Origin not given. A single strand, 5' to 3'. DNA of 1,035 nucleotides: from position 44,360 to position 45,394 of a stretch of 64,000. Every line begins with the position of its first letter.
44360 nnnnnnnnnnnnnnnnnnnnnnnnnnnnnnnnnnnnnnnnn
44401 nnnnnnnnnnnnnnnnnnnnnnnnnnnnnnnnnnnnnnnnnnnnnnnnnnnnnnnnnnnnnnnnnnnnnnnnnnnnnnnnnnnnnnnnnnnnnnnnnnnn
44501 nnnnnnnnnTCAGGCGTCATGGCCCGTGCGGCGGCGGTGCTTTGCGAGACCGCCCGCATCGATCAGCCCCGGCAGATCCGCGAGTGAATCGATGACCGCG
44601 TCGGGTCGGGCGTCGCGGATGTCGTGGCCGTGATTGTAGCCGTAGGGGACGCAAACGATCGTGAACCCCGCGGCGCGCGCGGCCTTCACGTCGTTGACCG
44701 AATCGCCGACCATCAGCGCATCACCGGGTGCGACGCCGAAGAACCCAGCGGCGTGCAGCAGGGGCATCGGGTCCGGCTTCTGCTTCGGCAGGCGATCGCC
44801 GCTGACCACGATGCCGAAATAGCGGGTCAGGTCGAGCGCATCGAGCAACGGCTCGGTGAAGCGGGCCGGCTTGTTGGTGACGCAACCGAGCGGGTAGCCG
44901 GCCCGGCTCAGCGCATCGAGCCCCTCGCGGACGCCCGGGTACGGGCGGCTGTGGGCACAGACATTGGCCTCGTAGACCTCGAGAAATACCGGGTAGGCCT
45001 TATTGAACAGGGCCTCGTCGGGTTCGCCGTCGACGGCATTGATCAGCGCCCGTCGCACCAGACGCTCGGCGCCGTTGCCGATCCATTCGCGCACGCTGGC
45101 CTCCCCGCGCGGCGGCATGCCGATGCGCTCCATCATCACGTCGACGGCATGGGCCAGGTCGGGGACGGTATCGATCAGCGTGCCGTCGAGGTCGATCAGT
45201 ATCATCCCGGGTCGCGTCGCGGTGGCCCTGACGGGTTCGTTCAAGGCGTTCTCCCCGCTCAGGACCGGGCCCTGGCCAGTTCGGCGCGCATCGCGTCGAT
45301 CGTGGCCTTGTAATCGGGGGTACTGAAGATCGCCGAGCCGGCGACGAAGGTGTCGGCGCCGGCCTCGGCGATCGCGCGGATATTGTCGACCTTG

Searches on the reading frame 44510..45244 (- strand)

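Call 63: search_protein_families(library=pfam, proteins=[window:44510-45244:-], max_evalue=0.00001)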
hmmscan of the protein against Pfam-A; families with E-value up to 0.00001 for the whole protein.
window:44510-45244:- (244 aa): 4 families
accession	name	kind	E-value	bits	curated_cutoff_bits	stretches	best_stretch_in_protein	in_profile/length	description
PF13419.12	HAD_2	-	1.2e-33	117.1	23.8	1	15-199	1-178/178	Haloacid dehalogenase-like hydrolase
PF00702.32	Hydrolase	-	8e-32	111.6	26.4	1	15-193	4-191/191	haloacid dehalogenase-like hydrolase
PF13242.12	Hydrolase_like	-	4.3e-13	49.4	22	1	156-224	4-75/75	HAD-hyrolase-like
PF12710.13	HAD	-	3.4e-08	34.6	27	1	15-190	1-189/189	haloacid dehalogenase-like hydrolase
